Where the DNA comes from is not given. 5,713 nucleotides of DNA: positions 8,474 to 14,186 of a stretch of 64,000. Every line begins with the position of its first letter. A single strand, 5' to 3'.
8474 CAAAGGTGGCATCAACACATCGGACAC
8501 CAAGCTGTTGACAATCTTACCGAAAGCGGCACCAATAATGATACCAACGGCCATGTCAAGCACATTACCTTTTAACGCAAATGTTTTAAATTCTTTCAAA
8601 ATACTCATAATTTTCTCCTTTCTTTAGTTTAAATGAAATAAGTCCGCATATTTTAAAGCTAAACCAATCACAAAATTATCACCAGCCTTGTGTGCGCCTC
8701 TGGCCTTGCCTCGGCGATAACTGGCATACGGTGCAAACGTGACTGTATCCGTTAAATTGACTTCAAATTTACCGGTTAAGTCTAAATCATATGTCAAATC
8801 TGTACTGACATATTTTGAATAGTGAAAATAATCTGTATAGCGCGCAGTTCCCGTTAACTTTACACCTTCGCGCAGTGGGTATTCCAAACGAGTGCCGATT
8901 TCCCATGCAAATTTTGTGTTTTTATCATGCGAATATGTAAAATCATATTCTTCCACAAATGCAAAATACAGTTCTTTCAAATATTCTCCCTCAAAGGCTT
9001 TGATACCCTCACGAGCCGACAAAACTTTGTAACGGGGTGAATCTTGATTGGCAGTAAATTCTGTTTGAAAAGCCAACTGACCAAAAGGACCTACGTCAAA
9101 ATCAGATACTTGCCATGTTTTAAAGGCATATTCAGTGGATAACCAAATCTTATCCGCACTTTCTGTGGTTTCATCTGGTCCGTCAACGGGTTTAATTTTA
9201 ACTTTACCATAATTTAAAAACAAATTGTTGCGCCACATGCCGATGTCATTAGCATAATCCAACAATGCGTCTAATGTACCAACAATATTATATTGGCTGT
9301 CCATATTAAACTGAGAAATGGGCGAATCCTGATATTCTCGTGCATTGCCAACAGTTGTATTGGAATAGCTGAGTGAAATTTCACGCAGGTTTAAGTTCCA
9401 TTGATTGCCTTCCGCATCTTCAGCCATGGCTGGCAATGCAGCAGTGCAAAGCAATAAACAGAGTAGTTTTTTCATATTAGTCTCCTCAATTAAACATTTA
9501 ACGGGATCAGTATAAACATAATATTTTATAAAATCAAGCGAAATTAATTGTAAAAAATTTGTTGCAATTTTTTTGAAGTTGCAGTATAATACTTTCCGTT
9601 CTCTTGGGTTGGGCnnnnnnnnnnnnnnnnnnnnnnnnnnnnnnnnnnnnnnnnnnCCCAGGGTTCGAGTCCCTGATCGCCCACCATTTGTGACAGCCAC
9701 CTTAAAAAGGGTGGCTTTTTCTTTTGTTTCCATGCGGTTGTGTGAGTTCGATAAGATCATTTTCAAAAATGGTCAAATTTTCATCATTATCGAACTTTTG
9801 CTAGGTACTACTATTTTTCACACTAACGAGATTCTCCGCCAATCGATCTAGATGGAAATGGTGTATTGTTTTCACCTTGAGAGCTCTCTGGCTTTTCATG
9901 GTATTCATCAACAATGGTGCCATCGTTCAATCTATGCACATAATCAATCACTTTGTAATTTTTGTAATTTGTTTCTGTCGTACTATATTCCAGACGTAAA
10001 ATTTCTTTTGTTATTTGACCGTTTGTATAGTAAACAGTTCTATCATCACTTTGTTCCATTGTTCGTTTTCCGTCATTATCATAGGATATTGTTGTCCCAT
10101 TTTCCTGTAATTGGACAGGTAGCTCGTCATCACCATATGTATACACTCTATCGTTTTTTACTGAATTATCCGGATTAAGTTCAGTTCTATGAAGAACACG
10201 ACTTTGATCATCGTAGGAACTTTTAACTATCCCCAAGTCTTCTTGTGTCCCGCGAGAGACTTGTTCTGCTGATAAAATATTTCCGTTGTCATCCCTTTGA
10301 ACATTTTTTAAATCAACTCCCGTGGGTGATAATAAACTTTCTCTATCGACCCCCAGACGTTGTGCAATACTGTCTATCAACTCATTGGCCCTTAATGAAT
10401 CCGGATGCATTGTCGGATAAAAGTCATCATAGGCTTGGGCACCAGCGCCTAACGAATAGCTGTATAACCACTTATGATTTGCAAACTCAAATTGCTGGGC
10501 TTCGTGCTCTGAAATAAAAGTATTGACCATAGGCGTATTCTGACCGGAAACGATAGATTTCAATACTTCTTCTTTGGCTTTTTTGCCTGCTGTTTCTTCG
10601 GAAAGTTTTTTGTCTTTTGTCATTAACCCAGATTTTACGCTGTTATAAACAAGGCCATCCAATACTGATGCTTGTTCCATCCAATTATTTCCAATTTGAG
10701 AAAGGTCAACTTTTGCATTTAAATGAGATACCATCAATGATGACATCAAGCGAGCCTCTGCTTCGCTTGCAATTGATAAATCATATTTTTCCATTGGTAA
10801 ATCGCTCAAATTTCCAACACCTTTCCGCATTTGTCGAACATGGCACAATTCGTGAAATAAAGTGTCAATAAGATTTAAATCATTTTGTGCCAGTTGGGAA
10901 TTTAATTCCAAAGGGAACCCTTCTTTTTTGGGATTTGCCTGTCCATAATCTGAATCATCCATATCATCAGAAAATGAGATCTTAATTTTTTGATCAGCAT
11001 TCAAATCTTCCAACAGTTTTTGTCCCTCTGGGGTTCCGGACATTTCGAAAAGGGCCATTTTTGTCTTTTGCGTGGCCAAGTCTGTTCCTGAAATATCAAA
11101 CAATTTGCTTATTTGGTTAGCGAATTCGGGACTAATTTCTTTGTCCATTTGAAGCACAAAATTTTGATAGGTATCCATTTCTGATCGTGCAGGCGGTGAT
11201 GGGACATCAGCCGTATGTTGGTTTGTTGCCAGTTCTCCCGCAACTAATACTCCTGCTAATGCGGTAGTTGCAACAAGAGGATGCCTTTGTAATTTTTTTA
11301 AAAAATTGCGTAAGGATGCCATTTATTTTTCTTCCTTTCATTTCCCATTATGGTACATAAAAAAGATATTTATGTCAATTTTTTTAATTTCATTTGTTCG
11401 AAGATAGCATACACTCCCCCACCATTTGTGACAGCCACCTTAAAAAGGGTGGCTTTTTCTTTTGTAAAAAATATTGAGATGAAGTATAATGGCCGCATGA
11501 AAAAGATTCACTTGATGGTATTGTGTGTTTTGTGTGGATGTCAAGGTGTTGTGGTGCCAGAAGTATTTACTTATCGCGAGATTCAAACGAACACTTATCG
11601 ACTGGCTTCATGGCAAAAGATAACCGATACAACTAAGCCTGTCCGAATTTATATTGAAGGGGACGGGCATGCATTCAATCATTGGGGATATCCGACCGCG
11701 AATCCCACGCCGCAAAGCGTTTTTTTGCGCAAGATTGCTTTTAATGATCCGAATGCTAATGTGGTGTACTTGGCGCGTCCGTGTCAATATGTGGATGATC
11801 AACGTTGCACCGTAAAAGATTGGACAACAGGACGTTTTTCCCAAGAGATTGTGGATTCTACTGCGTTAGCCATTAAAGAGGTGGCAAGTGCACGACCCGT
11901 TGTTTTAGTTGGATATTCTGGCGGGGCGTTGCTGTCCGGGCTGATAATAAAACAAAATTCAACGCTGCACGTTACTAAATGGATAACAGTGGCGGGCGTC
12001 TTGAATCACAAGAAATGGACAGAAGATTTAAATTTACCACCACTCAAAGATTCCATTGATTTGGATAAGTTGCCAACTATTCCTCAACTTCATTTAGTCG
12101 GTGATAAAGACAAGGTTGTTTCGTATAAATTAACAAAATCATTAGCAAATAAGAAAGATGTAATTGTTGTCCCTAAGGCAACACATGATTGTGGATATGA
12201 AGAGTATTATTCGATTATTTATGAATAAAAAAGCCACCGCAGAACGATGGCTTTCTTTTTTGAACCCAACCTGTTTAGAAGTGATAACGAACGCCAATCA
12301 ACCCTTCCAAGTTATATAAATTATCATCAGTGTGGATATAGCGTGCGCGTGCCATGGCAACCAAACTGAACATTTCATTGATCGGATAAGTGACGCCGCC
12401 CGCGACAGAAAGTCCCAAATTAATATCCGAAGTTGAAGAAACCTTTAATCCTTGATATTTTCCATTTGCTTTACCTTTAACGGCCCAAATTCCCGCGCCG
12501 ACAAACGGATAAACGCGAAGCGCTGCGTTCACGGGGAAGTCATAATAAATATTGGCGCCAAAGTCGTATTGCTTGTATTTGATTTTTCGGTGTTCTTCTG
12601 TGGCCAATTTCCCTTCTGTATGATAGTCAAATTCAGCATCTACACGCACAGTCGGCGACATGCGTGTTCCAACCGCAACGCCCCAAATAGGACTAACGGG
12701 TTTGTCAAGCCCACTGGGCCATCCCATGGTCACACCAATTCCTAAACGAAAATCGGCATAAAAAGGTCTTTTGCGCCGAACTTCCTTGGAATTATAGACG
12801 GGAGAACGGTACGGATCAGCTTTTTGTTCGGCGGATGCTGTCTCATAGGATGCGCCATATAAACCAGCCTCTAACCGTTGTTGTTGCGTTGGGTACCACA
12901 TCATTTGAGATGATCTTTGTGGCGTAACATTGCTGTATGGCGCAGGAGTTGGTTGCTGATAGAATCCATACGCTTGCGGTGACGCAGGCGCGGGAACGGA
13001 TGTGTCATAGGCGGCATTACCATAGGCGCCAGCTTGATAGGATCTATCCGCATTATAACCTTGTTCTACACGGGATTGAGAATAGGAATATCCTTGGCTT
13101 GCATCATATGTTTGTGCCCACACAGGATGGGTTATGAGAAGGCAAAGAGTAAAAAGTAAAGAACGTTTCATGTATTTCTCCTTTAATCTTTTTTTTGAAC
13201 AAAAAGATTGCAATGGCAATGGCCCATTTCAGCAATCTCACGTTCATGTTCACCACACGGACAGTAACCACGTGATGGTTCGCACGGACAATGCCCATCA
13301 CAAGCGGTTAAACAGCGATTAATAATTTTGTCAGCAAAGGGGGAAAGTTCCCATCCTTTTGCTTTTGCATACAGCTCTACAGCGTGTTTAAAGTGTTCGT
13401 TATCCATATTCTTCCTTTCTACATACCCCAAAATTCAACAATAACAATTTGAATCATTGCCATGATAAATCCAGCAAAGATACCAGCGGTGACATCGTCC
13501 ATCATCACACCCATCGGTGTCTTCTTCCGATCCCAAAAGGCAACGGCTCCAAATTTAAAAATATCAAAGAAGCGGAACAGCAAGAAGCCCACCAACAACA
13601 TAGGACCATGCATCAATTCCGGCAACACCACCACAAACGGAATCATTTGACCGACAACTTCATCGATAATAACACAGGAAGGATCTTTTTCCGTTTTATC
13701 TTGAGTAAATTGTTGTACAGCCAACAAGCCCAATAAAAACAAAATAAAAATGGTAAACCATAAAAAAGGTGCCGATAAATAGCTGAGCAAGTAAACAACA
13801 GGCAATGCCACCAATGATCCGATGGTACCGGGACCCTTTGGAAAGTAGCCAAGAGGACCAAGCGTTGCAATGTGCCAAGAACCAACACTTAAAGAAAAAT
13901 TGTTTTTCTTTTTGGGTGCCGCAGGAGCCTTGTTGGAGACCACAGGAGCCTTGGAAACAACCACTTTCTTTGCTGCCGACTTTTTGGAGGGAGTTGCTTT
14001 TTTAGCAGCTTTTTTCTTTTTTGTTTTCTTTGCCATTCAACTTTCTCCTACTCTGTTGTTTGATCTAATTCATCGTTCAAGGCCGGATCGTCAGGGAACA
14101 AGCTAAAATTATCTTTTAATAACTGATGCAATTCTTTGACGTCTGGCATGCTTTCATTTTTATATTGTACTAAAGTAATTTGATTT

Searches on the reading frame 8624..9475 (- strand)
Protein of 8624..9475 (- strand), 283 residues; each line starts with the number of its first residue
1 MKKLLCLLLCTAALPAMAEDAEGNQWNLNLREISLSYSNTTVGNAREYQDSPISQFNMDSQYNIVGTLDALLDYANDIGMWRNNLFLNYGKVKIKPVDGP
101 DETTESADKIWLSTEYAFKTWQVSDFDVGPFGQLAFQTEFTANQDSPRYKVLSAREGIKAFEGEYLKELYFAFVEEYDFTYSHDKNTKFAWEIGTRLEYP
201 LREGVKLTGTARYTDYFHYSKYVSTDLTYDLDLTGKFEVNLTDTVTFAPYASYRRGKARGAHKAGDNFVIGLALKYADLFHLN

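Call 18: search_protein_families(library=pfam, proteins=[window:8624-9475:-], max_evalue=0.001)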
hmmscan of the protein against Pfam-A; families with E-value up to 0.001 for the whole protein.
window:8624-9475:- (283 aa): 2 families
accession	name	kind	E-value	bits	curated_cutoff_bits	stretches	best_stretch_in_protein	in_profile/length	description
PF13505.12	OMP_b-brl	-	1e-06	29.5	28.7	1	6-223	3-158/175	Outer membrane protein beta-barrel domain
PF11276.14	DUF3078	-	8.1e-06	26.6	25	1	60-142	15-90/92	Protein of unknown function (DUF3078)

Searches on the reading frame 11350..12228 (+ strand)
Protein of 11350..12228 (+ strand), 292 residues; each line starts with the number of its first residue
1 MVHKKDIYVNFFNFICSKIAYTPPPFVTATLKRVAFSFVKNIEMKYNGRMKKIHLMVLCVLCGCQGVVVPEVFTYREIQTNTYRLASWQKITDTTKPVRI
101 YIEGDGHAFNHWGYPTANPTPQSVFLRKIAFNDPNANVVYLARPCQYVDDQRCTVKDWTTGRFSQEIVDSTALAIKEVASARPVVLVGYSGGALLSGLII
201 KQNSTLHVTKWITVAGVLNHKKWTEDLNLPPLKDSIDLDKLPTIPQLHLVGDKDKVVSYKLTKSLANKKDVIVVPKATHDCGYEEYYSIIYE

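Call 6: search_protein_families(library=pfam, proteins=[window:11350-12228:+], max_evalue=0.01)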
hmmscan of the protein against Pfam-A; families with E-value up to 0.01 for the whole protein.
window:11350-12228:+ (292 aa): 3 families
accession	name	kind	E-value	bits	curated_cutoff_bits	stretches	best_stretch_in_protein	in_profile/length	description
PF03959.19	FSH1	-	9.5e-06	25.9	21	1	179-268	97-185/211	Serine hydrolase (FSH1)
PF12697.13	Abhydrolase_6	-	8.3e-05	23.8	26.3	0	233-284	154-208/217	Alpha/beta hydrolase family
PF12146.15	Hydrolase_4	-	0.0018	18.1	27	0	163-221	55-114/239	Serine aminopeptidase, S33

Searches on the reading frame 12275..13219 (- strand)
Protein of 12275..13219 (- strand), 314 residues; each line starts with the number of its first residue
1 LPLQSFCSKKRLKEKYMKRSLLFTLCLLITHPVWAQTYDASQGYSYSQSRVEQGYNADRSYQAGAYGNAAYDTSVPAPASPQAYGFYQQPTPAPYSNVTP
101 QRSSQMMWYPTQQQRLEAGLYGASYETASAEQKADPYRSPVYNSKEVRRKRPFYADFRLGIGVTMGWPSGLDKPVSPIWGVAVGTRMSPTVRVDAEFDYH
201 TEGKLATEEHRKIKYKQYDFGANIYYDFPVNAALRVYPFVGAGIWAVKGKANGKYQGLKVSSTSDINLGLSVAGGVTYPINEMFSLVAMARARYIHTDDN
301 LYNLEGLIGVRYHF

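Call 6: search_protein_families(library=pfam, proteins=[window:12275-13219:-], max_evalue=0.01)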
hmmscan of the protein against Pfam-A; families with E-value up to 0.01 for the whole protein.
window:12275-13219:- (314 aa): 3 families
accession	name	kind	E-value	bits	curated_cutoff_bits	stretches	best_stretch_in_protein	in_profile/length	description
PF13505.12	OMP_b-brl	-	8e-17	62.4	28.7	1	158-314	21-175/175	Outer membrane protein beta-barrel domain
PF02462.21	Opacity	-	6.9e-09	36.3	21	1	198-314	13-126/126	Opacity family porin protein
PF01389.23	OmpA_membrane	-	0.0001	22.5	21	1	193-286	49-142/180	OmpA-like transmembrane domain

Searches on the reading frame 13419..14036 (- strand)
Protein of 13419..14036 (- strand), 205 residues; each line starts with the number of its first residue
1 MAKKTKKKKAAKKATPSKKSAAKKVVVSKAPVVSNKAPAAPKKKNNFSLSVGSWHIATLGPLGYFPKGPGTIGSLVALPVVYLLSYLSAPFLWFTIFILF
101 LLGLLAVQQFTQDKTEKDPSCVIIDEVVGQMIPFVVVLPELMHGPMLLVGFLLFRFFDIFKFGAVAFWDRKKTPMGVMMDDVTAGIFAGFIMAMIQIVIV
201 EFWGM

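Call 6: search_protein_families(library=pfam, proteins=[window:13419-14036:-], max_evalue=0.01)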
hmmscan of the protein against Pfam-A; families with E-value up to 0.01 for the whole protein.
window:13419-14036:- (205 aa): 1 family
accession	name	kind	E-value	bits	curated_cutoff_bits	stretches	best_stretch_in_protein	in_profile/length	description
PF04608.18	PgpA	-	2e-37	128.7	28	1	56-195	2-140/141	Phosphatidylglycerophosphatase A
